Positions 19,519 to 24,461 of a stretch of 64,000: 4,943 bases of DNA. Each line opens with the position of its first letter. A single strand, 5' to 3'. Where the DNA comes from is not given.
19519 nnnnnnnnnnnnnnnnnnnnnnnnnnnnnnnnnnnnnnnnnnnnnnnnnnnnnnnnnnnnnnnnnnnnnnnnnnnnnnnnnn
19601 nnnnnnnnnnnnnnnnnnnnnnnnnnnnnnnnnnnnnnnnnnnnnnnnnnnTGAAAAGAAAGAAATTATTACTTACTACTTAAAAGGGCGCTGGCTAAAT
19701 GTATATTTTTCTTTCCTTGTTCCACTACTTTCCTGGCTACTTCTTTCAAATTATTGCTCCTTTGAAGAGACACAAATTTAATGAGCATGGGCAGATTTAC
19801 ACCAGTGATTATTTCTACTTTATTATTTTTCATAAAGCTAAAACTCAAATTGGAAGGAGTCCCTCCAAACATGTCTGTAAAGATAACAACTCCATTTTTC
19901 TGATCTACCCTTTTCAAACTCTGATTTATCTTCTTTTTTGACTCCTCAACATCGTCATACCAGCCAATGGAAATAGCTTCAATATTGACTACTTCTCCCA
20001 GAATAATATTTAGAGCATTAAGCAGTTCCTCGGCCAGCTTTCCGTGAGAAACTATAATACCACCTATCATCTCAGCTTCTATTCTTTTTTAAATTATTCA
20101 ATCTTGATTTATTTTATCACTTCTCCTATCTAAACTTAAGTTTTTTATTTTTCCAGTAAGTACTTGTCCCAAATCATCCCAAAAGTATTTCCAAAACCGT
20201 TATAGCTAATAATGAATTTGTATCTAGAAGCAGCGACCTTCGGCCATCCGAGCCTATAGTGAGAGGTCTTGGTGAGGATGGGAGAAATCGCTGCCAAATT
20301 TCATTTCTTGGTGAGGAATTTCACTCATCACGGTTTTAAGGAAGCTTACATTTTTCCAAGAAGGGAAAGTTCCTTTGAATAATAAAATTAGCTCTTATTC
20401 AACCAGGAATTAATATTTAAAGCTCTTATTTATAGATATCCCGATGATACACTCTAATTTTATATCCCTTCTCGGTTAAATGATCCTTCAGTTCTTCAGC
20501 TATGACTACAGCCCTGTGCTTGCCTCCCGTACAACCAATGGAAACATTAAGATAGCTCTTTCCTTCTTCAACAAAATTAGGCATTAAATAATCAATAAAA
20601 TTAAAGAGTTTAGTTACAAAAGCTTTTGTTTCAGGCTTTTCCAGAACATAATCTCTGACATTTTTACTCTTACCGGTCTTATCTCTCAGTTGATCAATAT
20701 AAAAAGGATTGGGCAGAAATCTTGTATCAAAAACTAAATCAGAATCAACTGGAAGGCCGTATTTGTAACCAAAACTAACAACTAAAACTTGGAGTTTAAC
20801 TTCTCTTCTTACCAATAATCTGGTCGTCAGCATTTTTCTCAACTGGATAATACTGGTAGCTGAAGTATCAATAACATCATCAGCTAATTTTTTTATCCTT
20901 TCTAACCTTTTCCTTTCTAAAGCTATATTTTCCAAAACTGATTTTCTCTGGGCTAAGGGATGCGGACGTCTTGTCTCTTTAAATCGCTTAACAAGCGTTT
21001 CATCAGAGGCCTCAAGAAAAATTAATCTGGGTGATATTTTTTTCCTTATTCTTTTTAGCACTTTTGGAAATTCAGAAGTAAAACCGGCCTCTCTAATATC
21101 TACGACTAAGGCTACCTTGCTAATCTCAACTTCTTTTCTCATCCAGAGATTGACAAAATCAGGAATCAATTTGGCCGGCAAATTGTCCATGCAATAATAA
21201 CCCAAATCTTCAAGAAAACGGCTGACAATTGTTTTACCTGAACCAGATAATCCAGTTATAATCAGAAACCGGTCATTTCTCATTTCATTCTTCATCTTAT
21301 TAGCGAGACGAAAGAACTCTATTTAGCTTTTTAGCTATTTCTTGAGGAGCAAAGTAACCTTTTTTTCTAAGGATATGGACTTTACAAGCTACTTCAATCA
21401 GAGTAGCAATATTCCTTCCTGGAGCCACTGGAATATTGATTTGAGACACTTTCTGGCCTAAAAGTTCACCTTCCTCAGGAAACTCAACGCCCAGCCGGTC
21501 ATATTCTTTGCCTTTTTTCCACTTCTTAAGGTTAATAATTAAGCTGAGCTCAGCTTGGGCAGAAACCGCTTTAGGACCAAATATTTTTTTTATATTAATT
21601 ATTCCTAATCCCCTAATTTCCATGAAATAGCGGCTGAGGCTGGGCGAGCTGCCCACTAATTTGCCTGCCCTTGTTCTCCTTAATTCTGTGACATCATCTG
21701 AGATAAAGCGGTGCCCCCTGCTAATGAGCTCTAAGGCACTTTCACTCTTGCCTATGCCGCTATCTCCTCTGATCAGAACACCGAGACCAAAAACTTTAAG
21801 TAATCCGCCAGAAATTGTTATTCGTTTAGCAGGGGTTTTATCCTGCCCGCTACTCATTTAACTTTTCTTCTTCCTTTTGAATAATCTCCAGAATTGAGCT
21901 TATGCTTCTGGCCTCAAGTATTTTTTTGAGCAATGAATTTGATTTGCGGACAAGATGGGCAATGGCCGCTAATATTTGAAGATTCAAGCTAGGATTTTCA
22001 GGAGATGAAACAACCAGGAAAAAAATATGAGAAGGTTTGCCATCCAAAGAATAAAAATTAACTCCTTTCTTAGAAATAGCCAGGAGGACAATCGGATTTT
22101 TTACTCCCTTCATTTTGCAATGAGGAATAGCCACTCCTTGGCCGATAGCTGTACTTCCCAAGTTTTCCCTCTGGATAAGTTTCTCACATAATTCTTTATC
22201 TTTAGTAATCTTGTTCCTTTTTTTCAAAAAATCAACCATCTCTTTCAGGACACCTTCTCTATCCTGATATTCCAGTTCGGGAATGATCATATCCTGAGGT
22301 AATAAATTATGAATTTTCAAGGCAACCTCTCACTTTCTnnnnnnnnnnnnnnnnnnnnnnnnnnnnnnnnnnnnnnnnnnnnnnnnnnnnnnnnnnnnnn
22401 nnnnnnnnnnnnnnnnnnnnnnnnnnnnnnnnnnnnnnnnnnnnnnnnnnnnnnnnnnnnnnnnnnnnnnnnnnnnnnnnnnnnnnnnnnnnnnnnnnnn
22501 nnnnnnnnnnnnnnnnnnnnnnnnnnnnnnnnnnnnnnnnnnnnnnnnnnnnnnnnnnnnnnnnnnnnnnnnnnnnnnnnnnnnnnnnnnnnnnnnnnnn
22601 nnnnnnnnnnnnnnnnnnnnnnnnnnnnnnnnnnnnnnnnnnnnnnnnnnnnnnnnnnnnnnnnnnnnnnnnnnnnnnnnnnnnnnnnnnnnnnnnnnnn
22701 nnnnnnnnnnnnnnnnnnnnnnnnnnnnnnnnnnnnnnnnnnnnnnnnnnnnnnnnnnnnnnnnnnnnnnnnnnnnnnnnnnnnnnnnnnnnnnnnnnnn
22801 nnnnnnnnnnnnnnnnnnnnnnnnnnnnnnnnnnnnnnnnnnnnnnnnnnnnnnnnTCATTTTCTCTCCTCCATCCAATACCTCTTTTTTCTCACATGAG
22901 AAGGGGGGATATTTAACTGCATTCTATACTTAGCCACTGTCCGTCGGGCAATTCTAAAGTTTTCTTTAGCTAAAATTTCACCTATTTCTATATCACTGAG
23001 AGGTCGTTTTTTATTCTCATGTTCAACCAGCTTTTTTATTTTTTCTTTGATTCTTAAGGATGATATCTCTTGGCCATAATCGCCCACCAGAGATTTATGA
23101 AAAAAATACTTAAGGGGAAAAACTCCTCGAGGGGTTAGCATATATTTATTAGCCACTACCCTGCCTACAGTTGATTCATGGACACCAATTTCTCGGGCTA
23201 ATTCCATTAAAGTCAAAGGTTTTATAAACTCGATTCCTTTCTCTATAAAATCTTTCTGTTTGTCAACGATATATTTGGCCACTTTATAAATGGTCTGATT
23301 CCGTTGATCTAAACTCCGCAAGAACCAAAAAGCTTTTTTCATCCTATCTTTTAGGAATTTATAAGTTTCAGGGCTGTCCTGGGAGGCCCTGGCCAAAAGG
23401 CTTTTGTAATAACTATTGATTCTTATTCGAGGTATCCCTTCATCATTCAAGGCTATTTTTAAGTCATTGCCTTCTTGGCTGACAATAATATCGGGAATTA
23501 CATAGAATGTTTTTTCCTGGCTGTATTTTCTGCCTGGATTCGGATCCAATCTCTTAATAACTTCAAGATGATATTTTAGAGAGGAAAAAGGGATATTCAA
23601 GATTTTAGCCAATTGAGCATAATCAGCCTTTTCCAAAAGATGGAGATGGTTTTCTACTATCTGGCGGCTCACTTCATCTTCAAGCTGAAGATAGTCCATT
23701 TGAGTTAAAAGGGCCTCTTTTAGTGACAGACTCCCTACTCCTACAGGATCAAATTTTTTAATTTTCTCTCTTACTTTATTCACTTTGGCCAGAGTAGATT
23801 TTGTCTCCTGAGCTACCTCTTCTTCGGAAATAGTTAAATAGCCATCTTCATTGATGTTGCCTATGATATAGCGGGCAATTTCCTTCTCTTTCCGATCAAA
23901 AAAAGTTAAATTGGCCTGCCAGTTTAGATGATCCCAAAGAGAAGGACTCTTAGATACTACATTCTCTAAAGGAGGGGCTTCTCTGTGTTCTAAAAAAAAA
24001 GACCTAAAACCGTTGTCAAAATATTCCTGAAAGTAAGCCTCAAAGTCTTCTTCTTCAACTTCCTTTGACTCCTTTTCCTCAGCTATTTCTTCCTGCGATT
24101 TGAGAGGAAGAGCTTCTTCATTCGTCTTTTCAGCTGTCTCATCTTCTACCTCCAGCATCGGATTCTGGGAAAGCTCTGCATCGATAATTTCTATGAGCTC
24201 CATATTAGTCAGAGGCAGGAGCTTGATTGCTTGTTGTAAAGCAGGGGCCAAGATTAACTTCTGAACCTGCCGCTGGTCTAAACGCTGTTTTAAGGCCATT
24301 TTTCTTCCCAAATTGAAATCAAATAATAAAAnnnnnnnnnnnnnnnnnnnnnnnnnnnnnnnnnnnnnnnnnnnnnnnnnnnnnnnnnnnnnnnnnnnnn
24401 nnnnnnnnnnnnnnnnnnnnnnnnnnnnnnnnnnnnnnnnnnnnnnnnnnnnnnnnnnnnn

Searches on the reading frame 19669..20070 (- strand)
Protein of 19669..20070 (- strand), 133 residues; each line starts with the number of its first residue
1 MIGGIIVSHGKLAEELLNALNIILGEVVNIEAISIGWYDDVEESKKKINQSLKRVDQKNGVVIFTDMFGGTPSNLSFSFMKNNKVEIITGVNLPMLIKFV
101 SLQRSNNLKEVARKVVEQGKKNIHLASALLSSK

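Call 62: search_protein_families(library=pfam, proteins=[window:19669-20070:-], max_evalue=0.00001)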
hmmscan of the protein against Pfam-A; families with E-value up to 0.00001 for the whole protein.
window:19669-20070:- (133 aa): 1 family
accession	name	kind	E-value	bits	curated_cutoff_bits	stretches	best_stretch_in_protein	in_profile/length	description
PF03610.21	EIIA-man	-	9.6e-29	100.3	21.4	1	5-115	3-115/116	PTS system fructose IIA component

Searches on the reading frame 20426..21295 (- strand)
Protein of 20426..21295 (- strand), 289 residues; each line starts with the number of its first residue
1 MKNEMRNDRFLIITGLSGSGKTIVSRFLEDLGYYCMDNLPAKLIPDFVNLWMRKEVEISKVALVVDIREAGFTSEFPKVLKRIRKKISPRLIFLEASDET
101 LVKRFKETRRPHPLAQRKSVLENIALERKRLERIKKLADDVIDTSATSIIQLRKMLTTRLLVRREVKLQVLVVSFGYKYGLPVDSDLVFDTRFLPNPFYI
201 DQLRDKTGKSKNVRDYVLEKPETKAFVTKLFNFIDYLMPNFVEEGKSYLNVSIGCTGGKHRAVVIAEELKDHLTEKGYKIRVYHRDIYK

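Call 62: search_protein_families(library=pfam, proteins=[window:20426-21295:-], max_evalue=0.00001)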
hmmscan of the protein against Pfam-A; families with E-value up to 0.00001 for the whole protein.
window:20426-21295:- (289 aa): 2 families
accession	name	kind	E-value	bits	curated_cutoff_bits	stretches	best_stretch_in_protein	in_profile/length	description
PF03668.21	RapZ-like_N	-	9.6e-48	162.4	25.4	1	11-161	4-155/158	RapZ-like N-terminal domain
PF22740.1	PapZ_C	-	1.6e-47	161.1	27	1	169-287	2-120/121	RapZ C-terminal domain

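Call 75: find_homologous_proteins(query=window:20426-21292:-, max_evalue=1e-40)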
Query window:20426-21292:- (288 aa): 7989 proteins with E <= 1e-40 among 8000 candidates; the best 120 are listed.
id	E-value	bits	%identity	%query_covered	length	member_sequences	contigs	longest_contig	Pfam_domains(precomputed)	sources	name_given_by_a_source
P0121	1.7e-184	629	100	100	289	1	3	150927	PF03668.22,PF22740.2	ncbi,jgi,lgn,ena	-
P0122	5.5e-184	628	100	100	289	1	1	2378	PF03668.22,PF22740.2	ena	-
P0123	1.9e-182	623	100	99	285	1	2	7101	PF03668.22,PF22740.2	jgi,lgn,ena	-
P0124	7.6e-171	585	92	99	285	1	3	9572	PF03668.22,PF22740.2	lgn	-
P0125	1.2e-165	568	89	99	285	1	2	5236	PF03668.22,PF22740.2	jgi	-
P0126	2.9e-163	560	89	99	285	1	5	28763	PF03668.22,PF22740.2,PF13238.13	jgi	-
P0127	1.2e-156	538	82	99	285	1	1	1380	PF03668.22,PF22740.2,PF13238.13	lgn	-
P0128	9.2e-150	516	78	100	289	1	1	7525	PF03668.22,PF22740.2,PF13238.13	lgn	-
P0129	4.9e-149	513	79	99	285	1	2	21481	PF03668.22,PF22740.2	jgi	jgi:UPF0042 nucleotide-binding protein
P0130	9.8e-149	512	79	99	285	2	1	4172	PF03668.22,PF22740.2,PF13238.13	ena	-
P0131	1.4e-148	512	78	100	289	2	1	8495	PF03668.22,PF22740.2,PF13238.13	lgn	-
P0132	2.0e-148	511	79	99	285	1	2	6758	PF03668.22,PF22740.2,PF13238.13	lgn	-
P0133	2.0e-148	511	79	99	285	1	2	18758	PF03668.22,PF22740.2,PF13238.13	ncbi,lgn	ncbi:MAG: RNase adapter RapZ [Candidatus Aminicenantales bacterium]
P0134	5.5e-148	510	78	99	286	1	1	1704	PF03668.22,PF22740.2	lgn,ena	-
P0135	5.9e-148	510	78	99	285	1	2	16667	PF03668.22,PF22740.2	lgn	-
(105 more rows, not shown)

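Call 76: find_encoding_contigs(protein=P0126, flank=10000, max_places=5)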
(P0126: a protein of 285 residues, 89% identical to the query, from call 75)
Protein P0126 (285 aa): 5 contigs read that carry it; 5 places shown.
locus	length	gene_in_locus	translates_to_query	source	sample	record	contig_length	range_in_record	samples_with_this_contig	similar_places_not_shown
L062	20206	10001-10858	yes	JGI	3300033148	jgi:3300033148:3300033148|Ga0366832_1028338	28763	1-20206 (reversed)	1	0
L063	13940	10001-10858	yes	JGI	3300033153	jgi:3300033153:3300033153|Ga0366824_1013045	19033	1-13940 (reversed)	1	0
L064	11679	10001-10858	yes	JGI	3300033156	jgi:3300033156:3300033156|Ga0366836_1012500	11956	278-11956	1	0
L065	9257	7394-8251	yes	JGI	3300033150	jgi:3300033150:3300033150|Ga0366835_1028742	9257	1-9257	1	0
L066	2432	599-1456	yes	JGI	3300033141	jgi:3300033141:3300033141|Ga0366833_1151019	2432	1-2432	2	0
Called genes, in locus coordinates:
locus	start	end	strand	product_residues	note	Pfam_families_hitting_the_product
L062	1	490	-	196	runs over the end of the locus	PF00677:Lum_binding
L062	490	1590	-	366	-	PF00383:dCMP_cyt_deam_1, PF14437:MafB19-deam, PF01872:RibD_C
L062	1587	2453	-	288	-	PF02881:SRP54_N, PF13604:AAA_30 (faint), PF00448:SRP54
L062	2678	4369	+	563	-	PF01368:DHH, PF02272:DHHA1, PF17768:RecJ_OB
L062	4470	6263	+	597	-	PF06835:LptC (weak), PF03968:LptD_N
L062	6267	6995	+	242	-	PF00005:ABC_tran, PF13304:AAA_21 (faint)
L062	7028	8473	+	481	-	PF00309:Sigma54_AID, PF04963:Sigma54_CBD, PF04552:Sigma54_DBD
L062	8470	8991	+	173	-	PF02482:Ribosomal_S30AE, PF16321:Ribosom_S30AE_C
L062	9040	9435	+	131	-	PF00359:PTS_EIIA_2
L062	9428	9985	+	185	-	PF07475:Hpr_kinase_C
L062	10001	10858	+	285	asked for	PF03668:RapZ-like_N, PF13238:AAA_18 (faint), PF22740:PapZ_C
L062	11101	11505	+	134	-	PF03610:EIIA-man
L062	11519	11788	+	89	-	PF00381:PTS-HPr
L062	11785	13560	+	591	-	PF05524:PEP-utilisers_N, PF00391:PEP-utilizers, PF02896:PEP-utilizers_C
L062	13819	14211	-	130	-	PF01050:MannoseP_isomer, PF07883:Cupin_2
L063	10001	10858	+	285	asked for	PF03668:RapZ-like_N, PF13238:AAA_18 (faint), PF22740:PapZ_C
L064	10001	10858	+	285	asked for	PF03668:RapZ-like_N, PF13238:AAA_18 (faint), PF22740:PapZ_C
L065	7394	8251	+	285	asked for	PF03668:RapZ-like_N, PF13238:AAA_18 (faint), PF22740:PapZ_C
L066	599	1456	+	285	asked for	PF03668:RapZ-like_N, PF13238:AAA_18 (faint), PF22740:PapZ_C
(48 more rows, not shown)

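Call 77: find_encoding_contigs(protein=P0124, flank=10000, max_places=3)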
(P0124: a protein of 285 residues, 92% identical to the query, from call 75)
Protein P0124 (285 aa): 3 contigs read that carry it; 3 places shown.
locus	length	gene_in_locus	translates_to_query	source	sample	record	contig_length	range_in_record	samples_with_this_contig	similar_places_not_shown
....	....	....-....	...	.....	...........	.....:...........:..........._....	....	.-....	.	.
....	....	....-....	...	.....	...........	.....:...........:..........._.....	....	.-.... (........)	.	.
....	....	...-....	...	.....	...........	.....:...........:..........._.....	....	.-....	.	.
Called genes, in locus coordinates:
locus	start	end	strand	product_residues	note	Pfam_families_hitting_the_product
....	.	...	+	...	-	?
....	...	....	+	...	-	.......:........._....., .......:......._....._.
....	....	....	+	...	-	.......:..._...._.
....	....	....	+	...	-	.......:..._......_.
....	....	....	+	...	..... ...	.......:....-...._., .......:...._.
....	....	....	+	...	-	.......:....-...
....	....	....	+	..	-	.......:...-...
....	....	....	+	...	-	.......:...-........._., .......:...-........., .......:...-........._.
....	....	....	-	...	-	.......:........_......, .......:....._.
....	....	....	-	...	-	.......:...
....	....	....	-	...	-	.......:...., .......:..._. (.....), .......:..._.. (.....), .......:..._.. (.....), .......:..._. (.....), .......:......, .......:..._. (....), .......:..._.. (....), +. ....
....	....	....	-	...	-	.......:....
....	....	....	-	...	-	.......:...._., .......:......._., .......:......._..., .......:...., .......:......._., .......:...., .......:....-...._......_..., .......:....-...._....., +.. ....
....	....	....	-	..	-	?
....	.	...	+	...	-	?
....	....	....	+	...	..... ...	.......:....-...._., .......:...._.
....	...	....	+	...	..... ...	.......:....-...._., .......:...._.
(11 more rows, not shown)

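Call 94: find_encoding_contigs(protein=P0129, flank=10000, max_places=2)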
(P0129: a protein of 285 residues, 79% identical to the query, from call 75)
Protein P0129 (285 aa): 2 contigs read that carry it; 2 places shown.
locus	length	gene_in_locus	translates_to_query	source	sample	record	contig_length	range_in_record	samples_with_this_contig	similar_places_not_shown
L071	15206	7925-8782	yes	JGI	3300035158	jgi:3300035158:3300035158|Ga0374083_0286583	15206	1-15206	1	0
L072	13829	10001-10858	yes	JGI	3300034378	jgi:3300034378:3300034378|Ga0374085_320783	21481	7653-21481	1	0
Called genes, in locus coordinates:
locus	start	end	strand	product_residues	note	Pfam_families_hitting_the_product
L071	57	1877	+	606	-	PF01368:DHH, PF02272:DHHA1, PF17768:RecJ_OB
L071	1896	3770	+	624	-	PF06835:LptC (faint), PF03968:LptD_N (weak)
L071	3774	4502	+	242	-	PF00005:ABC_tran, PF13304:AAA_21 (faint)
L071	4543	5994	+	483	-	PF00309:Sigma54_AID, PF04963:Sigma54_CBD, PF04552:Sigma54_DBD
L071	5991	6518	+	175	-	PF02482:Ribosomal_S30AE, PF16321:Ribosom_S30AE_C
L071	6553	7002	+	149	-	PF00359:PTS_EIIA_2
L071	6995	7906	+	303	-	PF02603:Hpr_kinase_N, PF07475:Hpr_kinase_C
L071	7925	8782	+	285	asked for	PF03668:RapZ-like_N, PF22740:PapZ_C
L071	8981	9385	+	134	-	PF03610:EIIA-man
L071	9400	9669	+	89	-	PF00381:PTS-HPr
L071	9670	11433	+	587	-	PF05524:PEP-utilisers_N, PF00391:PEP-utilizers, PF02896:PEP-utilizers_C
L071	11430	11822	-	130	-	PF01050:MannoseP_isomer, PF07883:Cupin_2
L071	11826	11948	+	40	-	-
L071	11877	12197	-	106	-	-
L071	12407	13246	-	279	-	PF13181:TPR_8 (faint), PF07719:TPR_2 (faint), PF13424:TPR_12 (faint), PF13428:TPR_14 (faint), PF13525:YfiO, PF00515:TPR_1 (faint), PF13174:TPR_6 (faint), PF12895:ANAPC3 (weak), +1 more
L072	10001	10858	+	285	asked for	PF03668:RapZ-like_N, PF22740:PapZ_C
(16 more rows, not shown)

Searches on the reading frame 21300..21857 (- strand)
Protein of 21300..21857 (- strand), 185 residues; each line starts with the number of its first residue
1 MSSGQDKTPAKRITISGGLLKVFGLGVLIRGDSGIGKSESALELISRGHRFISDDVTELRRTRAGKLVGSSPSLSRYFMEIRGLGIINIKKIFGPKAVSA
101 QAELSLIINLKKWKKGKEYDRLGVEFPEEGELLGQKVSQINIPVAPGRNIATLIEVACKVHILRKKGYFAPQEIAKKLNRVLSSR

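Call 62: search_protein_families(library=pfam, proteins=[window:21300-21857:-], max_evalue=0.00001)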
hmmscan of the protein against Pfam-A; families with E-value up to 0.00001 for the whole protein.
window:21300-21857:- (185 aa): 1 family
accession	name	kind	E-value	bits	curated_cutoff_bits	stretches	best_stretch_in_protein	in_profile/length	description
PF07475.17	Hpr_kinase_C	-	7.6e-59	198.5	33.3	1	10-177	4-170/171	HPr Serine kinase C-terminal domain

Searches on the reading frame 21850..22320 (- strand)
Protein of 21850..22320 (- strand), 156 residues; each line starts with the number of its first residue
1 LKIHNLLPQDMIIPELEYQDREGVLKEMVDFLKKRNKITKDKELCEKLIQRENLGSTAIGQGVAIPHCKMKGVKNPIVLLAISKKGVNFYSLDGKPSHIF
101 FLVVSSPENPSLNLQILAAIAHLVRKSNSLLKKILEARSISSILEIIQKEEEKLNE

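Call 62: search_protein_families(library=pfam, proteins=[window:21850-22320:-], max_evalue=0.00001)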
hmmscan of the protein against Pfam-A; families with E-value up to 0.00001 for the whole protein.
window:21850-22320:- (156 aa): 1 family
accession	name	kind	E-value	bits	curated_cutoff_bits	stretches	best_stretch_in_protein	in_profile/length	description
PF00359.27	PTS_EIIA_2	-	2.3e-31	109.2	27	1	6-149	2-143/144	Phosphoenolpyruvate-dependent sugar phosphotransferase system, EIIA 2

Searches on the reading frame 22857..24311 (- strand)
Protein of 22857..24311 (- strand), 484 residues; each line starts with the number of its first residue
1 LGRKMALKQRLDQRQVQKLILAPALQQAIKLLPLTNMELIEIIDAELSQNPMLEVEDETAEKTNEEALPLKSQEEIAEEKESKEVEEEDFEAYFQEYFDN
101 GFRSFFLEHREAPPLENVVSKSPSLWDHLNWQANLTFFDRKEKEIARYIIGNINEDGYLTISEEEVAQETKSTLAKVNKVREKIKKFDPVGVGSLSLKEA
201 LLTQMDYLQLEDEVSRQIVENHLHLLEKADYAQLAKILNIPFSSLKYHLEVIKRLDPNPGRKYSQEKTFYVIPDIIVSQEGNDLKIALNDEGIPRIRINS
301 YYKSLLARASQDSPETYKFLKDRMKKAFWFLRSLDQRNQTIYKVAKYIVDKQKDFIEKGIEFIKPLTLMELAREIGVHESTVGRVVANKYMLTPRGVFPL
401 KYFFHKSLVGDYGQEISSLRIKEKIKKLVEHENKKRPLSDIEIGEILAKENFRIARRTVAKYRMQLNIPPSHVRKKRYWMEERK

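Call 62: search_protein_families(library=pfam, proteins=[window:22857-24311:-], max_evalue=0.00001)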
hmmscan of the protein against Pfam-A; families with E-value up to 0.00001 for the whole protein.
window:22857-24311:- (484 aa): 3 families
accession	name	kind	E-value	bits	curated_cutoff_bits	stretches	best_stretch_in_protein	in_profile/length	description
PF04552.19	Sigma54_DBD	-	3.2e-59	199.7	22.8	1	318-476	2-160/160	Sigma-54, DNA binding domain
PF04963.19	Sigma54_CBD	-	2.6e-58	197.3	22.9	1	115-302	2-185/185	Sigma-54 factor, core binding domain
PF00309.25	Sigma54_AID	-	1.5e-13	50.8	23.8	1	10-55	1-46/46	Sigma-54 factor, Activator interacting domain (AID)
